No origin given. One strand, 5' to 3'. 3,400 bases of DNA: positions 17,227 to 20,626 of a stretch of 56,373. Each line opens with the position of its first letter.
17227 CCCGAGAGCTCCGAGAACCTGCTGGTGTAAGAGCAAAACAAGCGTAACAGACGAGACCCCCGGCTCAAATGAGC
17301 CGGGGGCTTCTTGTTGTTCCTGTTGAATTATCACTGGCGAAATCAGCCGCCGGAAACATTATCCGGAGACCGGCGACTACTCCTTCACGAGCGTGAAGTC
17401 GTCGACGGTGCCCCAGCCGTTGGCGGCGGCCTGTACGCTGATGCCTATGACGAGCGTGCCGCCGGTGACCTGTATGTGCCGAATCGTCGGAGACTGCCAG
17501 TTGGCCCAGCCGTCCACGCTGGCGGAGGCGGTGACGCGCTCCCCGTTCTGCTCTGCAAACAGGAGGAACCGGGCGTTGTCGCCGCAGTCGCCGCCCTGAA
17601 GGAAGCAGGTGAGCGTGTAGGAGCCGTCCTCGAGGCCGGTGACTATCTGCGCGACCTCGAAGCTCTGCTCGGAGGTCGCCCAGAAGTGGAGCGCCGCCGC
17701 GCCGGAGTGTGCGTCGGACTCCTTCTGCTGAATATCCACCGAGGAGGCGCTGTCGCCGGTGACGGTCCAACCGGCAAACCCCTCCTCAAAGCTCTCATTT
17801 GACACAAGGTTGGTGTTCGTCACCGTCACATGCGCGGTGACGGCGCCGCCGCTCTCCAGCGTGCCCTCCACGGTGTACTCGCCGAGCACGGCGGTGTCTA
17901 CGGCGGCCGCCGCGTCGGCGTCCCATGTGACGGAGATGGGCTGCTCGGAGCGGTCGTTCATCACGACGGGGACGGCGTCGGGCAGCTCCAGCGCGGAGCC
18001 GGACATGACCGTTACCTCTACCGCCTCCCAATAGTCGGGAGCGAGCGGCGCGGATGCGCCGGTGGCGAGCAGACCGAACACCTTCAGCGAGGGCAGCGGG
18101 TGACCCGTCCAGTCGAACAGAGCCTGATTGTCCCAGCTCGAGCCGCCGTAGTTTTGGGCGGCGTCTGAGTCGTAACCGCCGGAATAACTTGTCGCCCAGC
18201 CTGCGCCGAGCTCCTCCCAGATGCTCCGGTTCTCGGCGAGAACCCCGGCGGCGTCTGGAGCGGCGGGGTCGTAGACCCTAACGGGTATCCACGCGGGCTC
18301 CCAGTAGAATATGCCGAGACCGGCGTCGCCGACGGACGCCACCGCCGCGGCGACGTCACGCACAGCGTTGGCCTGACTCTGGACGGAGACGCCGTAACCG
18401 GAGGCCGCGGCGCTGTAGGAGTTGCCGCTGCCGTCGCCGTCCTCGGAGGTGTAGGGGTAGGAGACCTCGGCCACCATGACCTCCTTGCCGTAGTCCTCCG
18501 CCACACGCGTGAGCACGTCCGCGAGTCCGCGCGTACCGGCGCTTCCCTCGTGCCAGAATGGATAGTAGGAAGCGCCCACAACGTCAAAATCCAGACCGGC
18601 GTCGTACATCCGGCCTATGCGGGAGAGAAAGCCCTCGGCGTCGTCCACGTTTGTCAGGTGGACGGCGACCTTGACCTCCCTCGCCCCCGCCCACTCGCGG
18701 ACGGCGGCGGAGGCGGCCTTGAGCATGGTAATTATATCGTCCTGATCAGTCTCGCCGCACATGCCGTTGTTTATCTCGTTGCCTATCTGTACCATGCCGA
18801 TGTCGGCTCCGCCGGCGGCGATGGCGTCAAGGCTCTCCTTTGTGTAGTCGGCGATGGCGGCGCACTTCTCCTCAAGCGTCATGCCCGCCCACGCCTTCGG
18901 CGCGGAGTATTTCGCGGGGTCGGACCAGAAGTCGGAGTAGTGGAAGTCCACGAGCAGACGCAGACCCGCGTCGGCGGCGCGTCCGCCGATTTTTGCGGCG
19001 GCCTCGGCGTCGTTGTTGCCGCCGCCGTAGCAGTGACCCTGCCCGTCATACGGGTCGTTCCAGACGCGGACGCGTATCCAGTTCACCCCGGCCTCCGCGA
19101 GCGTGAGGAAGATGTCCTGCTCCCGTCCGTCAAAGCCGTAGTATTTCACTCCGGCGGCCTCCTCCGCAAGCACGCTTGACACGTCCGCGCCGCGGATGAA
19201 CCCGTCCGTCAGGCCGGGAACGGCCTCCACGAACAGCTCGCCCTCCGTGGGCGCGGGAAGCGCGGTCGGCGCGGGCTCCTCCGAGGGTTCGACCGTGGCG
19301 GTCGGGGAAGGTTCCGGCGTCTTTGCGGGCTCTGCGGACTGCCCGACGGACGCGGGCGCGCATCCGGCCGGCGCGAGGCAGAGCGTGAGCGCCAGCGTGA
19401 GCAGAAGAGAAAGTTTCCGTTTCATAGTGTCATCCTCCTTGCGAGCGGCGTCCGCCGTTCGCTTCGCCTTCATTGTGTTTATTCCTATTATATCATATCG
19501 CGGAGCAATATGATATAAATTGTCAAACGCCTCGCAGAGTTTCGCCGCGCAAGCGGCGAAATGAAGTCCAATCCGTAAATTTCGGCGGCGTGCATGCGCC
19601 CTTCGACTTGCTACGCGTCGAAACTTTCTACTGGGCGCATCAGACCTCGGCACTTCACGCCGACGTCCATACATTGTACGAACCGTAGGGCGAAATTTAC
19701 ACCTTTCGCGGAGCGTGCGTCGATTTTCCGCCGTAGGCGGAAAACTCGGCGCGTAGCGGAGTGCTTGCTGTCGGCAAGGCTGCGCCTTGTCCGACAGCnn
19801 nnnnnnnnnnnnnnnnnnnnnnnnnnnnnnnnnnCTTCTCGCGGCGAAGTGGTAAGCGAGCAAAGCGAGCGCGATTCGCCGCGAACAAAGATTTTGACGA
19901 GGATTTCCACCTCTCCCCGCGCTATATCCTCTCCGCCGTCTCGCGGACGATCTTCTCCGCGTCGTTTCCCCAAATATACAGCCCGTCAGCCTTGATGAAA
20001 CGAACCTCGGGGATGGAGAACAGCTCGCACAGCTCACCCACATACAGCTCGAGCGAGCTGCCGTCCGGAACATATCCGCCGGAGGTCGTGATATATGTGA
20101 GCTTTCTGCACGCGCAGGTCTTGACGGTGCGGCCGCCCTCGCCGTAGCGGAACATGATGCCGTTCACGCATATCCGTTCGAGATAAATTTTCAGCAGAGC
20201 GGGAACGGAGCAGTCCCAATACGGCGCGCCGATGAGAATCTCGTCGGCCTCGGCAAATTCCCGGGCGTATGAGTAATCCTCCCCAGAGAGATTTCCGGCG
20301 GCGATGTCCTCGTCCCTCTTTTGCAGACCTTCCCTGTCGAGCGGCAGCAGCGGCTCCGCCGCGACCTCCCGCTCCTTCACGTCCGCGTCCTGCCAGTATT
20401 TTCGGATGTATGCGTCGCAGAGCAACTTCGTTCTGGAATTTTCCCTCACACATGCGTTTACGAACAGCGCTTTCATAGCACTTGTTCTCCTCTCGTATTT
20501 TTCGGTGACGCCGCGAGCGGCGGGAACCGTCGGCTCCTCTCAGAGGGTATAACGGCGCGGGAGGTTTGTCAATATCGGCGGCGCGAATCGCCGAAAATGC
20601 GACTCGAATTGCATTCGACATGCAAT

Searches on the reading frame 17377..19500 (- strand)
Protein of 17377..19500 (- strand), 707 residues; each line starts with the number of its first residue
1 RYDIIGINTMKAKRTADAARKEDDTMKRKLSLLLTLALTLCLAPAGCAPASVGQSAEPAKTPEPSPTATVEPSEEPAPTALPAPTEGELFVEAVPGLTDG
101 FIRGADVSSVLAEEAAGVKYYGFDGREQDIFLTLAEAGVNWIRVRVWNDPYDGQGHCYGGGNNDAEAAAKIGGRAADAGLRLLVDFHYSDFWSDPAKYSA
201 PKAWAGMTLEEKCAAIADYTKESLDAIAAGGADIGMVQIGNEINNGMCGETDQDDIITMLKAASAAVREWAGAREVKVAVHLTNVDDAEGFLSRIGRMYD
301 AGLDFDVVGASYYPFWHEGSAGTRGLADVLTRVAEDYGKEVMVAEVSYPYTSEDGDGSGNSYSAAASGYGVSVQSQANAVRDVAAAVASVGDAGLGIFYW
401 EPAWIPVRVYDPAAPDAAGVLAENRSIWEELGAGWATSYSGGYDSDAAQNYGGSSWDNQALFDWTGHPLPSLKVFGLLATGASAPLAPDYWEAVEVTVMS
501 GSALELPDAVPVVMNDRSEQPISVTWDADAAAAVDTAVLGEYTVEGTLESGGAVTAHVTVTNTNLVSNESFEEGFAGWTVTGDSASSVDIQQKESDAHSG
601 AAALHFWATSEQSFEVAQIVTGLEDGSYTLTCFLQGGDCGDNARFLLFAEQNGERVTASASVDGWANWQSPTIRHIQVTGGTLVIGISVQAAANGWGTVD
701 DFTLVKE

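Call 89: search_protein_families(library=pfam, proteins=[window:17377-19500:-], max_evalue=0.01)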
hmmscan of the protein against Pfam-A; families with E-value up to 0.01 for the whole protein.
window:17377-19500:- (707 aa): 3 families
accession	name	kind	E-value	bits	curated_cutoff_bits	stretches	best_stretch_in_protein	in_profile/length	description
PF07745.19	Glyco_hydro_53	-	7.6e-109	364.2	24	1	102-475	1-340/340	Glycosyl hydrolase family 53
PF07532.17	Big_4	-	3e-13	49.5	22.1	1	493-549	3-57/59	Bacterial Ig-like domain (group 4)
PF00150.24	Cellulase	-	0.0052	16.7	23.5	0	126-272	22-159/272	Cellulase (glycosyl hydrolase family 5)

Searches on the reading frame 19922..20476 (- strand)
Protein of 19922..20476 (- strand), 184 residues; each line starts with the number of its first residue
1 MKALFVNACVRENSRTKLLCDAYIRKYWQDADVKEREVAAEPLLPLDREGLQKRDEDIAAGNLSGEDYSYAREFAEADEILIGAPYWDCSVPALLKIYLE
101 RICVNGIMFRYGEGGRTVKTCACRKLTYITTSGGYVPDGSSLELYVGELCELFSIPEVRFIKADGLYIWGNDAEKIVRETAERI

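Call 12: search_protein_families(library=pfam, proteins=[window:19922-20476:-], max_evalue=0.001)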
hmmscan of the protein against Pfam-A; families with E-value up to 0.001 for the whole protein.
window:19922-20476:- (184 aa): 2 families
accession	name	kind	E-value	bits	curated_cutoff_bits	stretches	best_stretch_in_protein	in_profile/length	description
PF02525.22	Flavodoxin_2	-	1.7e-20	74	27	1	1-183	1-193/198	Flavodoxin-like fold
PF03358.20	FMN_red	-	9.5e-06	25.7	24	1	1-102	1-96/152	NADPH-dependent FMN reductase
